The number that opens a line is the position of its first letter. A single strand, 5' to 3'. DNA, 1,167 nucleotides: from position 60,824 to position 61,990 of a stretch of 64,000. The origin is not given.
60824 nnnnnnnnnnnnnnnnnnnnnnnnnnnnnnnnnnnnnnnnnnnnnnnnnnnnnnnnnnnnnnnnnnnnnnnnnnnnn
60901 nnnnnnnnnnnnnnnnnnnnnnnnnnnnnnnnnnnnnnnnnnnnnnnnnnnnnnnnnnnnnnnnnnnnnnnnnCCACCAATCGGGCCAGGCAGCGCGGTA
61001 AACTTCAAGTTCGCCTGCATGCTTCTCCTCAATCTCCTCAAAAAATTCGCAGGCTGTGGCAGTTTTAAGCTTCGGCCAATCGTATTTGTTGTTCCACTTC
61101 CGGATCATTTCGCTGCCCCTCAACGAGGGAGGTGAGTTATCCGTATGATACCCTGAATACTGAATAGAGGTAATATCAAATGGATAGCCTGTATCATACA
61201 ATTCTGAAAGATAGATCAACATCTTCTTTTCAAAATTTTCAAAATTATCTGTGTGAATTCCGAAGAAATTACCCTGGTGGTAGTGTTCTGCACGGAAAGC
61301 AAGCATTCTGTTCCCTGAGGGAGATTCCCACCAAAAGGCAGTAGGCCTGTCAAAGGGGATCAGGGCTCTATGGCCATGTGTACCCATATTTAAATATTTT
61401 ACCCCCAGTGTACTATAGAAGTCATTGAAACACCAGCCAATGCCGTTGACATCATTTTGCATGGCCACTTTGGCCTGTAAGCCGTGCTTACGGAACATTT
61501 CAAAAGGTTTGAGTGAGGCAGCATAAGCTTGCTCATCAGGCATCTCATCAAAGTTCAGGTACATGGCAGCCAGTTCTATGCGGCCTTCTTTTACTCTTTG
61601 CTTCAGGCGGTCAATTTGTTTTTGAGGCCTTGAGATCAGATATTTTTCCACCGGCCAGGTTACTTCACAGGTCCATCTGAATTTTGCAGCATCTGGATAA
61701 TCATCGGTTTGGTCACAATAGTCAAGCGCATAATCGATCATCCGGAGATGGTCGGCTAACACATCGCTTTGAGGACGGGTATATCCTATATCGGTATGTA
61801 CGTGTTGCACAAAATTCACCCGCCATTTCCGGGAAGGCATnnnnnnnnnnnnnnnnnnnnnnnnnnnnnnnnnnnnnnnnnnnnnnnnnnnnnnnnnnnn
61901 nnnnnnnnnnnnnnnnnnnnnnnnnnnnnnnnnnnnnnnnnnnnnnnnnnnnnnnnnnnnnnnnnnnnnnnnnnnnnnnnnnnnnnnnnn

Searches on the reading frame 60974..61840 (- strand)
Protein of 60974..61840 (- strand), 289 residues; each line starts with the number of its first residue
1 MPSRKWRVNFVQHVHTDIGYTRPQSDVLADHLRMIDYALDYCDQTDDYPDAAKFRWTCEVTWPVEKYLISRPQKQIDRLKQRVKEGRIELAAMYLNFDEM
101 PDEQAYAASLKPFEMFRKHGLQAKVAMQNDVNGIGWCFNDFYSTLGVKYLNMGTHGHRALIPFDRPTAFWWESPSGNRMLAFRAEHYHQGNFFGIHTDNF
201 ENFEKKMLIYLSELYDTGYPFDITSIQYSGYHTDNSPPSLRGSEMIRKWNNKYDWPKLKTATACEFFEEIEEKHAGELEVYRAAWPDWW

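Call 30: find_homologous_proteins(query=window:60974-61840:-, max_evalue=1e-80)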
Query seq(289 aa) (289 aa): 59 proteins with E <= 1e-80 among 2189 candidates.
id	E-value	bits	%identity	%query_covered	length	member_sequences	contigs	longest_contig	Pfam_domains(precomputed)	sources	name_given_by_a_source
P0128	6.5e-142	490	69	100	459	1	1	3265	PF01074.29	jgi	jgi:alpha-mannosidase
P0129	2.4e-137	475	65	100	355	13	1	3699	PF01074.29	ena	-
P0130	9.8e-136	470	65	100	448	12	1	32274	PF01074.29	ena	-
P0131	5.2e-134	464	64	100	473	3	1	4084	PF01074.29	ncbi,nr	ncbi:MAG: glycosyl hydrolase family 38, partial [Mediterranea sp.]|nr:glycosyl hydrolase family 38 [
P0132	9.3e-134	464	65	98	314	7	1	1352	PF01074.29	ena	-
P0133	1.7e-132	459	63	99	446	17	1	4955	PF01074.29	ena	-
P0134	2.0e-132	459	69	91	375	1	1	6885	PF01074.29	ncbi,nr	ncbi:MAG: glycosyl hydrolase family 38, partial [Prolixibacteraceae bacterium]|nr:glycosyl hydrolase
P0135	1.7e-129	450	64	99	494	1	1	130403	PF01074.29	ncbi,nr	ncbi:MAG: hypothetical protein IPJ13_15840 [Saprospiraceae bacterium]|nr:hypothetical protein [Sapro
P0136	3.3e-128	445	63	98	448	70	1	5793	PF01074.29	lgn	-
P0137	1.2e-125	437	65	95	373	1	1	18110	PF01074.29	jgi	jgi:alpha-mannosidase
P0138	2.2e-125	436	89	70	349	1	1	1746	PF01074.29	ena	-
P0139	2.1e-124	433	86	72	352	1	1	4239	PF01074.29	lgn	-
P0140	1.7e-119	417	83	72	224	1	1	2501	PF01074.29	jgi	-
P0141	5.0e-117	409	68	84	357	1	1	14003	PF01074.29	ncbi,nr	ncbi:MAG: hypothetical protein LUH01_15420 [Parabacteroides gordonii]|nr:hypothetical protein [Parab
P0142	3.9e-115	402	67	87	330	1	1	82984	PF01074.29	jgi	jgi:alpha-mannosidase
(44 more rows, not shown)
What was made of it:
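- Tried and rejected: A second protein search used the B catalytic segment as query (call 30).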
